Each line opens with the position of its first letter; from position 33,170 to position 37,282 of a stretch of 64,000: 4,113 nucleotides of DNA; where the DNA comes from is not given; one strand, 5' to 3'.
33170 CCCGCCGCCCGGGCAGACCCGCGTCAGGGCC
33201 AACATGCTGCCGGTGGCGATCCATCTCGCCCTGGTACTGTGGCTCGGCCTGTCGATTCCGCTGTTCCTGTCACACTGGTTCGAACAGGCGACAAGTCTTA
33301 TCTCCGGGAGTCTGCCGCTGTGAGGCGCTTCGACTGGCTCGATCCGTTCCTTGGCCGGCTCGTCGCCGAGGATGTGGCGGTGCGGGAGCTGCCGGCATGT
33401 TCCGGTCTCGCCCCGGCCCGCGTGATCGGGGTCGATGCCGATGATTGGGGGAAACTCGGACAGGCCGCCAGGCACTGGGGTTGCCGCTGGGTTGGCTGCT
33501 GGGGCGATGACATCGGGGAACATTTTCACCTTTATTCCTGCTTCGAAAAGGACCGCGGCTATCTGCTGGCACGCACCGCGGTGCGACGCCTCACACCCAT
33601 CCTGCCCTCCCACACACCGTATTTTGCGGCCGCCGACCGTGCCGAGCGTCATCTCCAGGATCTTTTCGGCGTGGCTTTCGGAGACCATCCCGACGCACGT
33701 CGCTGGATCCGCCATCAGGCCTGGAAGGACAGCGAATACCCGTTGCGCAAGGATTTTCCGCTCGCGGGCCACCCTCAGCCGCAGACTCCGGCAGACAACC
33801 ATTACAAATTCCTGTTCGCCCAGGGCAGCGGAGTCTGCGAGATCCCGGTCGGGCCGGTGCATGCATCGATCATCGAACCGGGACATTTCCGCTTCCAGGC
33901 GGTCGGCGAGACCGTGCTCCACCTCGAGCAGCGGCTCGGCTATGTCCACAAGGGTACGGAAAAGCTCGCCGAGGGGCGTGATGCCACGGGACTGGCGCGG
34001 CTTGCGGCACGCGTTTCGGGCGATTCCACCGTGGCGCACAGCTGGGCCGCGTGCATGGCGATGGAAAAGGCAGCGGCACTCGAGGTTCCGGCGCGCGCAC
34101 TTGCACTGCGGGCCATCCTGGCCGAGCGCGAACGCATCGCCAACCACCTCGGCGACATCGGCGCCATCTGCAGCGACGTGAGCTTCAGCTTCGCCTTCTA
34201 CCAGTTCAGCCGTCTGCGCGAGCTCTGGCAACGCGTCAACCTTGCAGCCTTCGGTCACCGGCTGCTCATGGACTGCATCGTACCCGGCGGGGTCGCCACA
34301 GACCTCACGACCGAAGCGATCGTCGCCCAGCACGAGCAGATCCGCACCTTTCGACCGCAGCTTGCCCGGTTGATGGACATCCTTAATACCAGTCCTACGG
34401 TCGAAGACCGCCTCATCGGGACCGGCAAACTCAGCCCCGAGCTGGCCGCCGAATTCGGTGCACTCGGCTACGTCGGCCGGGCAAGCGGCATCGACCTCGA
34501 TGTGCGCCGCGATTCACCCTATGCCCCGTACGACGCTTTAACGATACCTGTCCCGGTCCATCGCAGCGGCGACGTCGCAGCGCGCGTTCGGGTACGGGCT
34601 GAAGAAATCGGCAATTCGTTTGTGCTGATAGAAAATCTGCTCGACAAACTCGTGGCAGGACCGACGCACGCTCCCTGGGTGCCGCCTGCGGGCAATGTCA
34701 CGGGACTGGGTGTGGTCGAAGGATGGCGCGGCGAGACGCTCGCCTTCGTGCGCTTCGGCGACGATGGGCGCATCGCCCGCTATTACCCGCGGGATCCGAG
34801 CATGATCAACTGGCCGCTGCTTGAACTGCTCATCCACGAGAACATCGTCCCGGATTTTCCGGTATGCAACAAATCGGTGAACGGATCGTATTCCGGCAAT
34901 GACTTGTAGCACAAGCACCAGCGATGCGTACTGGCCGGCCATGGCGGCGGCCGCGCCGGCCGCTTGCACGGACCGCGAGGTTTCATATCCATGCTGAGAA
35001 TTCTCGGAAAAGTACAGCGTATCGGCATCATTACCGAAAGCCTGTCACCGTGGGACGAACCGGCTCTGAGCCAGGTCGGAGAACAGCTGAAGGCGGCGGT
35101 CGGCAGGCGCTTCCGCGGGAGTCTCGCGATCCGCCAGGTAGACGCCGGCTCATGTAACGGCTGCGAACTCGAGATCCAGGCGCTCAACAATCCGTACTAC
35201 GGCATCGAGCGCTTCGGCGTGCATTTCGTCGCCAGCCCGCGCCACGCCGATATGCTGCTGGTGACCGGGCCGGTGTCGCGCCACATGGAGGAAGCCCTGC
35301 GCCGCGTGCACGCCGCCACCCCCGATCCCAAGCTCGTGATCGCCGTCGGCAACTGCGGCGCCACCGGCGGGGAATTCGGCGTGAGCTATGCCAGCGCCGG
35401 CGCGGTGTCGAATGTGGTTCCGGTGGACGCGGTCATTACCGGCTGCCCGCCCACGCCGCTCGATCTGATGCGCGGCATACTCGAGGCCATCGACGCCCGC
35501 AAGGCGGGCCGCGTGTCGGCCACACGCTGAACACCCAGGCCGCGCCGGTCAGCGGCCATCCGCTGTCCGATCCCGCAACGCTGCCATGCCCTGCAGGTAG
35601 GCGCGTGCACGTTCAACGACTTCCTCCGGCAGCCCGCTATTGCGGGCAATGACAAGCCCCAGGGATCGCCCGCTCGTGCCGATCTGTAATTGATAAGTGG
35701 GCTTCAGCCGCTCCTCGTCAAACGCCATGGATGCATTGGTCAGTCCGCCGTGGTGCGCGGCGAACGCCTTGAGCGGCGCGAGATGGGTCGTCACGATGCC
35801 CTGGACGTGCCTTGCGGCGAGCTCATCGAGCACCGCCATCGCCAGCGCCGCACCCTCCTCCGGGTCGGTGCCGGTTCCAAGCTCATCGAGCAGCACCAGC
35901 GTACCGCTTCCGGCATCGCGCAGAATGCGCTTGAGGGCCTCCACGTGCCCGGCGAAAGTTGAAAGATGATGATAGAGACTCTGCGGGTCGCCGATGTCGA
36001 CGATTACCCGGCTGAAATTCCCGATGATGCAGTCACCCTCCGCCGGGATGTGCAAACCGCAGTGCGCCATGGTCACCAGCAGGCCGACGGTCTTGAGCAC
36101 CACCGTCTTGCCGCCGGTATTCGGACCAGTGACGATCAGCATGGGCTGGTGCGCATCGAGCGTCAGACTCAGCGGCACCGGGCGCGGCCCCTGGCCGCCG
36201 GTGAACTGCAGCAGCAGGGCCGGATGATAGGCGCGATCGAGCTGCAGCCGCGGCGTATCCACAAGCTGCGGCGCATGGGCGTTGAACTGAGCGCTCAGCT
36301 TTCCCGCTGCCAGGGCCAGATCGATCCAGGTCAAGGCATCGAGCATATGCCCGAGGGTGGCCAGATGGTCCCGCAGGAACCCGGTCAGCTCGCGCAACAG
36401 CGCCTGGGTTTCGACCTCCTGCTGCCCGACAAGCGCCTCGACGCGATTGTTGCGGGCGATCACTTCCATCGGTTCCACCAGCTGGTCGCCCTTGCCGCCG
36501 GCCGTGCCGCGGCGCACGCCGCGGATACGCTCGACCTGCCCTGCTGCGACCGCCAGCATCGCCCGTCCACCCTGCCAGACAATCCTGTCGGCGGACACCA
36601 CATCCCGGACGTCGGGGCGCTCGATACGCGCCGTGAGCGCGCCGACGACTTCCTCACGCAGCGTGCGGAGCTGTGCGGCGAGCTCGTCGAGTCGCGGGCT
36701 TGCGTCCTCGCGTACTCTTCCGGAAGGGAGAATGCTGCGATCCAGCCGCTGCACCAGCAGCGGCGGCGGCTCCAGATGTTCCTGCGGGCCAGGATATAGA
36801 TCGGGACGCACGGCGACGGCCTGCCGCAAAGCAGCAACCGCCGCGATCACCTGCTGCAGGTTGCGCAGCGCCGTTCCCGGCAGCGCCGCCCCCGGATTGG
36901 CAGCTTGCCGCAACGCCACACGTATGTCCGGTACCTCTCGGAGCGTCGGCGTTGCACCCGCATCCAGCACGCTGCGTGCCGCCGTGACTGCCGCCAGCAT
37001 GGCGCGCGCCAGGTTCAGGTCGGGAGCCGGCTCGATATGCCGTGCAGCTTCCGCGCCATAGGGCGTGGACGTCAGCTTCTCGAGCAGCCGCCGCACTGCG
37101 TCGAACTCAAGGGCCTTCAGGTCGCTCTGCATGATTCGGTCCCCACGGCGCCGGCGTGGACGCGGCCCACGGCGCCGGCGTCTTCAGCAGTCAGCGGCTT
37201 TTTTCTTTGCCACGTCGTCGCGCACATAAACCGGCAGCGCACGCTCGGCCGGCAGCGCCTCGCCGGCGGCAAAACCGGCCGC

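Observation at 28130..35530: Six-gene hydrogenase-4-like (Ehr-type) membrane complex whose catalytic subunit has lost every [NiFe] cysteine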

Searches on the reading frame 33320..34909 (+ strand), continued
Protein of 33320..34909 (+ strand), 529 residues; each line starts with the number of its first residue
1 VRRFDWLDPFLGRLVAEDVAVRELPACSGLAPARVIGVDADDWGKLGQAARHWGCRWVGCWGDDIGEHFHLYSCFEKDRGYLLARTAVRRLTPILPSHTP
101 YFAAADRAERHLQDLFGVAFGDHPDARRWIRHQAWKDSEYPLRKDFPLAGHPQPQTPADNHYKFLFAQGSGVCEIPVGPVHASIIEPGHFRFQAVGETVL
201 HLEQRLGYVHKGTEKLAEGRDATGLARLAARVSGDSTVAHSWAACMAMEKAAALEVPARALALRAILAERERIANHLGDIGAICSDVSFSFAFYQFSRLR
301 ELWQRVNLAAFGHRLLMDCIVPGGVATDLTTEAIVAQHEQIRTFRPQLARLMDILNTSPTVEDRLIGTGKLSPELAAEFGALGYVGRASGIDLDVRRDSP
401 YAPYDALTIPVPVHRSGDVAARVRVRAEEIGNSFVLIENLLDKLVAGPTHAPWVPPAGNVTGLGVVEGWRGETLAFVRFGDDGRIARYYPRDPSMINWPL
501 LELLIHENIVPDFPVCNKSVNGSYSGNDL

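Call 86: search_protein_representatives(protein=window:33320-34909:+)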
Query: 529 residues. Proteins with E-value up to 0.001 (for the whole library): 7946; up to 1e-10: 3813; up to 1e-30: 966. The best 150 are listed.
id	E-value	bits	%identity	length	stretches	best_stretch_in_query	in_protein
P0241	1.6e-178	611.9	55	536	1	8-529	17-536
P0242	8.3e-148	510.5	59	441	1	10-395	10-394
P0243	7.2e-136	471.1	47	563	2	3-442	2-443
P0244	1.6e-126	440.2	50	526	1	65-529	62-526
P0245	1.7e-125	436.8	50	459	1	10-445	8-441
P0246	1.7e-119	417.0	57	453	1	6-390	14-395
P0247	2.7e-115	403.2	45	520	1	24-529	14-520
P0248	2.0e-110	387.1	45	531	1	50-528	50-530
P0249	9.9e-110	384.8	53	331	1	200-529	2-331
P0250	4.5e-109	382.6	46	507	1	38-529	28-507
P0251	2.0e-106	373.9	44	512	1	33-529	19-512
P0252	8.6e-105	368.5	45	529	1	92-528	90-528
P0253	5.4e-101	356.0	46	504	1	76-529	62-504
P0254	2.8e-100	353.6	47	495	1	100-529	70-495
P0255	6.6e-99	349.1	43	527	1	75-529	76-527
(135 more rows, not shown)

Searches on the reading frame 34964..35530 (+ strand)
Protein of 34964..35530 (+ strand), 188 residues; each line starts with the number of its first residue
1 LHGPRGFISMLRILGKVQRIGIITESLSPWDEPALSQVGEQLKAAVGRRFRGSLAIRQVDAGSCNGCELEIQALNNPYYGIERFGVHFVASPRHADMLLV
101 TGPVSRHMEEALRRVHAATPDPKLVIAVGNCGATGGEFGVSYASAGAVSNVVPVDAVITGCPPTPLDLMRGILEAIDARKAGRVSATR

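Call 4: search_protein_families(library=pfam, proteins=[window:34964-35530:+])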
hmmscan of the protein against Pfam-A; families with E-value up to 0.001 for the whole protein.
window:34964-35530:+ (188 aa): 1 family
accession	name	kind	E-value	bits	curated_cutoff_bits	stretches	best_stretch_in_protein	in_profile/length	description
PF01058.29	Oxidored_q6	-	5e-29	101.1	27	1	64-174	1-127/128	NADH ubiquinone oxidoreductase, 20 Kd subunit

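Call 5: search_protein_families(library=ncbifam, proteins=[window:34964-35530:+])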
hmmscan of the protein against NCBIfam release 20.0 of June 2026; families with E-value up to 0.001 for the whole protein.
window:34964-35530:+ (188 aa): 16 families
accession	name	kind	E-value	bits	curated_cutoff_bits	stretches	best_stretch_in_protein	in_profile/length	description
NF005012.1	PRK06411.1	subfamily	8e-32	110.1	116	1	65-174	44-153/166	NADH-quinone oxidoreductase subunit NuoB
TIGR01957.1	nuoB_fam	subfamily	5.3e-29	101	142.7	1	65-174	27-137/145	NADH-quinone oxidoreductase subunit B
NF011391.0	PRK14816.1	equivalog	1e-24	87.2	283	1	61-174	60-172/196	NADH-quinone oxidoreductase subunit B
NF011390.0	PRK14815.1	equivalog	9e-24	83.8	281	1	66-174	44-152/183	NADH dehydrogenase subunit B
NF011393.0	PRK14818.1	equivalog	1.1e-23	83.6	255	1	66-186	42-162/173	NADH dehydrogenase subunit B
NF011395.0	PRK14820.1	equivalog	2.8e-23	82.6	263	1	61-175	41-153/180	NADH-quinone oxidoreductase subunit B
NF011394.0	PRK14819.1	equivalog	3e-22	79.4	312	1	66-185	42-165/264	NADH-quinone oxidoreductase subunit B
NF011388.0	PRK14813.1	equivalog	2e-21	76.7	294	1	66-176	39-150/189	NADH dehydrogenase subunit B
NF011392.0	PRK14817.1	equivalog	3.2e-20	72.6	271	1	66-173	47-154/182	NADH-quinone oxidoreductase subunit B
NF009808.0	PRK13292.1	equivalog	8.1e-19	67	1156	1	67-173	37-143/791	NADH-quinone oxidoreductase subunit B/C/D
NF011389.0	PRK14814.1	equivalog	9e-19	68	285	1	66-173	44-151/186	NADH dehydrogenase subunit B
TIGR03294.1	FrhG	equivalog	2e-05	24.4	245.5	1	95-174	51-139/228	coenzyme F420 hydrogenase subunit gamma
NF045875.1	F420_non_VhuG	exception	9e-05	21.9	450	0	146-176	134-164/286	F420-non-reducing hydrogenase subunit VhuG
NF007779.0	PRK10468.1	equivalog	0.00011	21.3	659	1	113-181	139-211/372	hydrogenase 2 small subunit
NF040831.1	sulfhyd_ShyD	equivalog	0.00045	19.9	460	0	62-136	9-88/240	NAD(P)-dependent hydrogenase/sulfhydrogenase 2 subunit delta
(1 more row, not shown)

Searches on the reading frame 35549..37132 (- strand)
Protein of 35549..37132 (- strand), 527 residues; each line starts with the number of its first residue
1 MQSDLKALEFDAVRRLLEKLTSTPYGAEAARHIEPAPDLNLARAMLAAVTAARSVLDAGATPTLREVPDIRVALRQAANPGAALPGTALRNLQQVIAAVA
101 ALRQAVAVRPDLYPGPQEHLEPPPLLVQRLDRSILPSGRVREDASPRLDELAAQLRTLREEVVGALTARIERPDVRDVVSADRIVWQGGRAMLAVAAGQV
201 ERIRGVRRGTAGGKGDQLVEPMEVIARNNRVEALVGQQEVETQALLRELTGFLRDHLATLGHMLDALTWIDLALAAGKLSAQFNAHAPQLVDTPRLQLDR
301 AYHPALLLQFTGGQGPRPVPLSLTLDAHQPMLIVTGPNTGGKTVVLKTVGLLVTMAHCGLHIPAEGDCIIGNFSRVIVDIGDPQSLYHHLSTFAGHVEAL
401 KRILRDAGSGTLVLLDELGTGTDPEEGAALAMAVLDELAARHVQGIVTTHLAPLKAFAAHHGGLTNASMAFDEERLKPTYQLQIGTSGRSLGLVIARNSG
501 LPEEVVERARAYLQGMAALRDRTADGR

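Call 7: search_protein_families(library=pfam, proteins=[window:35549-37132:-])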
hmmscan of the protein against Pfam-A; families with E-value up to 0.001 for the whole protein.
window:35549-37132:- (527 aa): 1 family
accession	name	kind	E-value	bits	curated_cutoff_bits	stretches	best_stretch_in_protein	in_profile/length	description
PF00488.27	MutS_V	-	1.6e-35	123.3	30.2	1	332-515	1-186/188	MutS domain V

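Call 77: search_protein_families(library=ncbifam, proteins=[window:35549-37132:-], max_evalue=0.001)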
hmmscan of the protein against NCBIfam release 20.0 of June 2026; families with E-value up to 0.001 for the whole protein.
window:35549-37132:- (527 aa): 4 families
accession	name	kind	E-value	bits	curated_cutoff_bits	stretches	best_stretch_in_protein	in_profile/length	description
TIGR01069.2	mutS2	equivalog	5.9e-142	474.7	400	1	3-515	3-513/790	endonuclease MutS2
NF052383.1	ATPase_KamC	equivalog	4.1e-50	171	300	1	22-455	13-432/508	lysine 5,6-aminomutase reactivase ATPase KamC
NF003810.1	PRK05399.1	equivalog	3.2e-44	151.8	480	1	243-515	518-791/793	DNA mismatch repair protein MutS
TIGR01070.1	mutS1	equivalog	1e-35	123.3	641.7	1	241-519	508-784/840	DNA mismatch repair protein MutS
